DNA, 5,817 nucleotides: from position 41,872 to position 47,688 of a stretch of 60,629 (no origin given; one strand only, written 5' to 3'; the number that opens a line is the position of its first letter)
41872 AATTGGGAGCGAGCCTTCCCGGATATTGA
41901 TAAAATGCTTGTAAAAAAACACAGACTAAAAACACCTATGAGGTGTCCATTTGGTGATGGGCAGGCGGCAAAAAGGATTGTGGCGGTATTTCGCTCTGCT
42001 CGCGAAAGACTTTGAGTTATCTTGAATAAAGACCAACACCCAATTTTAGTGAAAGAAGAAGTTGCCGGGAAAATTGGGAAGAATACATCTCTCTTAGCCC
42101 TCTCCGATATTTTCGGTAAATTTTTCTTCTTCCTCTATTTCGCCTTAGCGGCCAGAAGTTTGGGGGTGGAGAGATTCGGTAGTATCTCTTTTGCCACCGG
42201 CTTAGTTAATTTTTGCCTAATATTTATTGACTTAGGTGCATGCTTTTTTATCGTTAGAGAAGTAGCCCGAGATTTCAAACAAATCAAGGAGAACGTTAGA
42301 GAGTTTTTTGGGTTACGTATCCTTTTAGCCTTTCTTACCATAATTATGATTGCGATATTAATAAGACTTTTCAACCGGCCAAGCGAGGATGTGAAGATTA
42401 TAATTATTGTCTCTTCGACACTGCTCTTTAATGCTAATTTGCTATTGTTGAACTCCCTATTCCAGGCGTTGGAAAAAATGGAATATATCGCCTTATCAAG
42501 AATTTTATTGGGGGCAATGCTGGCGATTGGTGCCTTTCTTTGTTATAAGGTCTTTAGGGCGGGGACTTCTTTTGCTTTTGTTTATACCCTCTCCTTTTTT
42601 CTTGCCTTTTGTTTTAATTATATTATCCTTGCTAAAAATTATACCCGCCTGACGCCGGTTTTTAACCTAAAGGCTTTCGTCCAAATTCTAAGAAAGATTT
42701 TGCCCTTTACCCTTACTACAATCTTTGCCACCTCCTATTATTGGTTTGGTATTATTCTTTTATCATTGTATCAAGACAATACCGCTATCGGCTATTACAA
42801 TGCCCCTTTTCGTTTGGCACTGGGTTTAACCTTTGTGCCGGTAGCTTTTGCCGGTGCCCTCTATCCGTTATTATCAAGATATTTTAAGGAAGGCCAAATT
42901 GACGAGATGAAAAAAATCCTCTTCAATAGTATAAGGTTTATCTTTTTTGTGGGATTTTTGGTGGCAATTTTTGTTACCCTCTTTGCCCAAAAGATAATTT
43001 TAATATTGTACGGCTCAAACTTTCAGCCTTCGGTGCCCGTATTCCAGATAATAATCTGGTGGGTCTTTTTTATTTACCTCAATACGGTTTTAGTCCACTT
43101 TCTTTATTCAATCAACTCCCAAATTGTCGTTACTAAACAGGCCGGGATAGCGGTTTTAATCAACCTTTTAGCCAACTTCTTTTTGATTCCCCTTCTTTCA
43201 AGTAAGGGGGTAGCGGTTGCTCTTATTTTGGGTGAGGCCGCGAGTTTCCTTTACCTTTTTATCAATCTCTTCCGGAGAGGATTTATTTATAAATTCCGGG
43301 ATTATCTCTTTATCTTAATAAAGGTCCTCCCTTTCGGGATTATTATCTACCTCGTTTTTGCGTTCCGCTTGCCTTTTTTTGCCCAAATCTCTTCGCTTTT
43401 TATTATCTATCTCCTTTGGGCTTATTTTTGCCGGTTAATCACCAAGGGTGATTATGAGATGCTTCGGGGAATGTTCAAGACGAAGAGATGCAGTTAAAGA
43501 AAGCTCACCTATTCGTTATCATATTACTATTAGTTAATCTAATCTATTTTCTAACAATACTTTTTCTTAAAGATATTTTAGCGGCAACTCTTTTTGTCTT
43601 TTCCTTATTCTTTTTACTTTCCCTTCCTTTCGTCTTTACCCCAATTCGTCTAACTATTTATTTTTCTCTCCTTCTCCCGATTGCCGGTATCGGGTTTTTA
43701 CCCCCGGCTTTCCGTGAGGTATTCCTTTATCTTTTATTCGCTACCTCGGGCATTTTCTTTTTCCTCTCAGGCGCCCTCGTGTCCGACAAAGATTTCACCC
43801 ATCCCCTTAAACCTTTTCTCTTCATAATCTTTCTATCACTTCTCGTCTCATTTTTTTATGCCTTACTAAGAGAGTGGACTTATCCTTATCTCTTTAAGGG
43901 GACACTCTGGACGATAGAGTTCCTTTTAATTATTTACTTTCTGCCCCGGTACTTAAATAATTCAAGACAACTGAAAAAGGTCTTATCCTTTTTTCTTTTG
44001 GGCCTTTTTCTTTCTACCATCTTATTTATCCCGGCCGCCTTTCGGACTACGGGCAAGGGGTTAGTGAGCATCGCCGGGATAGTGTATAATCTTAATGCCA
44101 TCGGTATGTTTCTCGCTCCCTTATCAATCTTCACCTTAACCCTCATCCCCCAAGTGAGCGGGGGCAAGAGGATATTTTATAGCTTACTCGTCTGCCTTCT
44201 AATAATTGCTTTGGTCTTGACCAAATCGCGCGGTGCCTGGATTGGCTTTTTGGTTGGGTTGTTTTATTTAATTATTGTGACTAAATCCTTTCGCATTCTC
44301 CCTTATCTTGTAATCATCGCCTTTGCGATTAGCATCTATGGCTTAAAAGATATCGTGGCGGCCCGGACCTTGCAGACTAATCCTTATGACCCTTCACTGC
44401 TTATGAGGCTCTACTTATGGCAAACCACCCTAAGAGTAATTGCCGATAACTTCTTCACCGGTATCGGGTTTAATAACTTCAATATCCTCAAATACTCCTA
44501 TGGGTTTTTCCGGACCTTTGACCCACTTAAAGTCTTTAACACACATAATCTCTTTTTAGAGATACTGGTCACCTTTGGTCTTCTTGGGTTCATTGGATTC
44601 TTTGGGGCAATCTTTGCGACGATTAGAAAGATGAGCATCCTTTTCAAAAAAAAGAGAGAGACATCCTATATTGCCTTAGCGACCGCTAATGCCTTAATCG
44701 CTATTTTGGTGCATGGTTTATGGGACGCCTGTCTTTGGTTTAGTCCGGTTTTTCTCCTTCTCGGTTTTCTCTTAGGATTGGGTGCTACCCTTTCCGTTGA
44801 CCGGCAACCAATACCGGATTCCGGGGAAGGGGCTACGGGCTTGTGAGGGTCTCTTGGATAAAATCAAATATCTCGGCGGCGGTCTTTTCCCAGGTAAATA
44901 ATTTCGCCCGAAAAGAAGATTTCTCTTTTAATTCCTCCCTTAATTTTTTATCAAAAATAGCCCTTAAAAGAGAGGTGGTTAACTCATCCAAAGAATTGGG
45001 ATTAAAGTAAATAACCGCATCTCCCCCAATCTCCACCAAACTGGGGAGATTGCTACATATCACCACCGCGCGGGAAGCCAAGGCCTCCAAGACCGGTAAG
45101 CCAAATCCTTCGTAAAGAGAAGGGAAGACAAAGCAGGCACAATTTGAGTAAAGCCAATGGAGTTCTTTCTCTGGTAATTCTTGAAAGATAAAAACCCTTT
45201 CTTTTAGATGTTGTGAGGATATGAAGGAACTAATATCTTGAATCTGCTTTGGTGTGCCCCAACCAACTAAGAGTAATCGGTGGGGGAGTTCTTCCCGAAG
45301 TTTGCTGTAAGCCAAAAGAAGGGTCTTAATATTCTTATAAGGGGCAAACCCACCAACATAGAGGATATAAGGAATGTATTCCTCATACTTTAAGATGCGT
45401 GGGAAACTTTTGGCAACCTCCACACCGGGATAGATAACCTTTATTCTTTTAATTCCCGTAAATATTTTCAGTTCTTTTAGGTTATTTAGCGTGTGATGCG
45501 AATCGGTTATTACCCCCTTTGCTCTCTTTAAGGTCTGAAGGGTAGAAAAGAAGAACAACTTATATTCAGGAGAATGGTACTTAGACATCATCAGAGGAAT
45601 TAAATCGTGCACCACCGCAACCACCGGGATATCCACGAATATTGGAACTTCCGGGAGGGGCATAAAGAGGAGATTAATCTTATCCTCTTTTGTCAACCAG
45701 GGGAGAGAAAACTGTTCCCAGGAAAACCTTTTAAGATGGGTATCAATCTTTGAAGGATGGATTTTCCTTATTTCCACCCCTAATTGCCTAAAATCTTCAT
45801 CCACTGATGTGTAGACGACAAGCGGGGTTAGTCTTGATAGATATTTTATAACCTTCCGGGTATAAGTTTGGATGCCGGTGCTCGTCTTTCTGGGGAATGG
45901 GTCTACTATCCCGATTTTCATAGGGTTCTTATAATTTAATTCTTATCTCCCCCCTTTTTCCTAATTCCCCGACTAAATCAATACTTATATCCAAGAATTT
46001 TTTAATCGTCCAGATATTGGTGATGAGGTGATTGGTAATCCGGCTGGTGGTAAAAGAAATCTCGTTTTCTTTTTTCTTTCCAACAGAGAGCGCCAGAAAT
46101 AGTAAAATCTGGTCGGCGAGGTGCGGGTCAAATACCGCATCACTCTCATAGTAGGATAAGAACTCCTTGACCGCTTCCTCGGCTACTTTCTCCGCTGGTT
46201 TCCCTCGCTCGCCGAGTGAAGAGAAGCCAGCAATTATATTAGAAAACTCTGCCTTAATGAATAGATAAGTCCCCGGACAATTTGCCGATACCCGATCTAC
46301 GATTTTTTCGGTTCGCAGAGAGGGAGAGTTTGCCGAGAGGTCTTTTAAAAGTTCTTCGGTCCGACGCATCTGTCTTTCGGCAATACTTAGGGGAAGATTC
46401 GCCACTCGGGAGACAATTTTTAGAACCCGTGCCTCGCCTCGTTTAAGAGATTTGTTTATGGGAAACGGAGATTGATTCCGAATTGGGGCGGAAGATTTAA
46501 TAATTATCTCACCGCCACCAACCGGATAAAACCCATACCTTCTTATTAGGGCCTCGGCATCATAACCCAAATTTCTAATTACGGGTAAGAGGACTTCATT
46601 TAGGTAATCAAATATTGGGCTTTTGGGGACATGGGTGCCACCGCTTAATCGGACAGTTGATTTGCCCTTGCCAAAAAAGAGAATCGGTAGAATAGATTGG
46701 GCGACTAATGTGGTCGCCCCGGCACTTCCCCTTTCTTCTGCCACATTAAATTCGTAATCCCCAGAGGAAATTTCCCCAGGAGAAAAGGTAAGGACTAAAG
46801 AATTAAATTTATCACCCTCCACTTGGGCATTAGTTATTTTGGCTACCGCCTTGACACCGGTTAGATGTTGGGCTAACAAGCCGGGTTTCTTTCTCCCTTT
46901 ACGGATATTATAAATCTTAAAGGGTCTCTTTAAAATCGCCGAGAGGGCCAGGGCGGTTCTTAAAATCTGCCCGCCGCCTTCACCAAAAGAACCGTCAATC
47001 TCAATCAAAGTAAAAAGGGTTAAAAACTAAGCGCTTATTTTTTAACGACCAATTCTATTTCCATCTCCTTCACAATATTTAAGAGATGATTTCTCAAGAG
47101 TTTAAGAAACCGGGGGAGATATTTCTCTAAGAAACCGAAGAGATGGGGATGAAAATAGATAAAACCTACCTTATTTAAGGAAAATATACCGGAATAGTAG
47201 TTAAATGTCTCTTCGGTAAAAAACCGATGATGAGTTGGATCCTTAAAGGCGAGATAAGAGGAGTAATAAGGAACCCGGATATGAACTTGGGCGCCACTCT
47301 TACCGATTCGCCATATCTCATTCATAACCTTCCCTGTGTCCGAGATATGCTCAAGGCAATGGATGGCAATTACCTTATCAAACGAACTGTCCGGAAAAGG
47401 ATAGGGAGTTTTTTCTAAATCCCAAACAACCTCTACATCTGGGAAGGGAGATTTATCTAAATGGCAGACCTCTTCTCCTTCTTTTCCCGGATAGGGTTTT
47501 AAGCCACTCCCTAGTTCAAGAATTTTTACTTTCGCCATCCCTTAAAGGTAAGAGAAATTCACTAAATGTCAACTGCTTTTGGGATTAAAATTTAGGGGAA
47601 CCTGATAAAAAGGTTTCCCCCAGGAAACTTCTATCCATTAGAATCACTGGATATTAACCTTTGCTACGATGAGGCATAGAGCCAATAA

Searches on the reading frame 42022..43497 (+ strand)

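Call 54: search_protein_families(library=pfam, proteins=[window:42022-43497:+], max_evalue=0.0001)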
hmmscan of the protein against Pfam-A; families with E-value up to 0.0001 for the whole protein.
window:42022-43497:+ (491 aa): 4 families
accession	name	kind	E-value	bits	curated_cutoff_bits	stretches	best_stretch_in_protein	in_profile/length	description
PF01943.22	Polysacc_synt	-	1.6e-29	103.6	28.2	1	19-287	2-273/274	Polysaccharide biosynthesis protein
PF13440.11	Polysacc_synt_3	-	2.6e-15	56.9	23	1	44-339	3-293/293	Polysaccharide biosynthesis protein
PF03023.19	MurJ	-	9.7e-13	48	27.4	1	96-462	64-449/451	Lipid II flippase MurJ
PF01554.23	MatE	-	1e-06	29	24.9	1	228-386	1-160/161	MatE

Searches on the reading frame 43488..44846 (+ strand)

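Call 54: search_protein_families(library=pfam, proteins=[window:43488-44846:+], max_evalue=0.0001)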
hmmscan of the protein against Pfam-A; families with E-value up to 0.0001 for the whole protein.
window:43488-44846:+ (452 aa): 1 family
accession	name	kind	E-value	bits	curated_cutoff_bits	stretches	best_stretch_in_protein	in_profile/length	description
PF04932.20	Wzy_C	-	9.2e-23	81.1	31.7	1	234-372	2-149/149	O-Antigen ligase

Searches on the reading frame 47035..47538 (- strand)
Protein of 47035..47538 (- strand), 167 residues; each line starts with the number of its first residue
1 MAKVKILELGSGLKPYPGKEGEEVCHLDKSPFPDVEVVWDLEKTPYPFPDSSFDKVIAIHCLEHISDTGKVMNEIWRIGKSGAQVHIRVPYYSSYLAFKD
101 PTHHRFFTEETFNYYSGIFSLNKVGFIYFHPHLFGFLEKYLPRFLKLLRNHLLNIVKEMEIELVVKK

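Call 14: find_encoding_contigs(protein=window:47035-47538:-, flank=3000, max_places=6)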
Protein window:47035-47538:- (167 aa): 4 contigs read that carry it; 4 places shown.
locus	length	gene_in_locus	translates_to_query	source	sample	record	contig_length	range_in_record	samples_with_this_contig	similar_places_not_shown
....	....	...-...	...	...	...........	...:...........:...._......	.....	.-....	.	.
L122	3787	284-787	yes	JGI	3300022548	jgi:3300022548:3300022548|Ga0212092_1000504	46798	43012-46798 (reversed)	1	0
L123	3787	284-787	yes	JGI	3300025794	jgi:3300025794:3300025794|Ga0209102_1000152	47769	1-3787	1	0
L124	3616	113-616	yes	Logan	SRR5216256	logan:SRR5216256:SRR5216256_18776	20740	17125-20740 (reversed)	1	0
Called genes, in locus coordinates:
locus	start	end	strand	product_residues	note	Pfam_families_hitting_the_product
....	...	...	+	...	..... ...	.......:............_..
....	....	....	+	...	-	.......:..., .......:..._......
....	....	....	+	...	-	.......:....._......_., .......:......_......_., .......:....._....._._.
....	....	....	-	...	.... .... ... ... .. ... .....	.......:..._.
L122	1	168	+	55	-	?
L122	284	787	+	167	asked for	PF08241:Methyltransf_11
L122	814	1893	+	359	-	PF01137:RTC, PF05189:RTC_insert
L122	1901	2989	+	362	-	PF13439:Glyco_transf_4, PF20706:GT4-conflict (weak), PF00534:Glycos_transf_1, PF13692:Glyco_trans_1_4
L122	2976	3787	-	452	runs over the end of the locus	PF04932:Wzy_C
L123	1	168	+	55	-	?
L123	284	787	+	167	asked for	PF08241:Methyltransf_11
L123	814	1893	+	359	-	PF01137:RTC, PF05189:RTC_insert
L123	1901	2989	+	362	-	PF13439:Glyco_transf_4, PF00534:Glycos_transf_1, PF13692:Glyco_trans_1_4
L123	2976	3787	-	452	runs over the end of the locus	PF04932:Wzy_C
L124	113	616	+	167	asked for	PF08241:Methyltransf_11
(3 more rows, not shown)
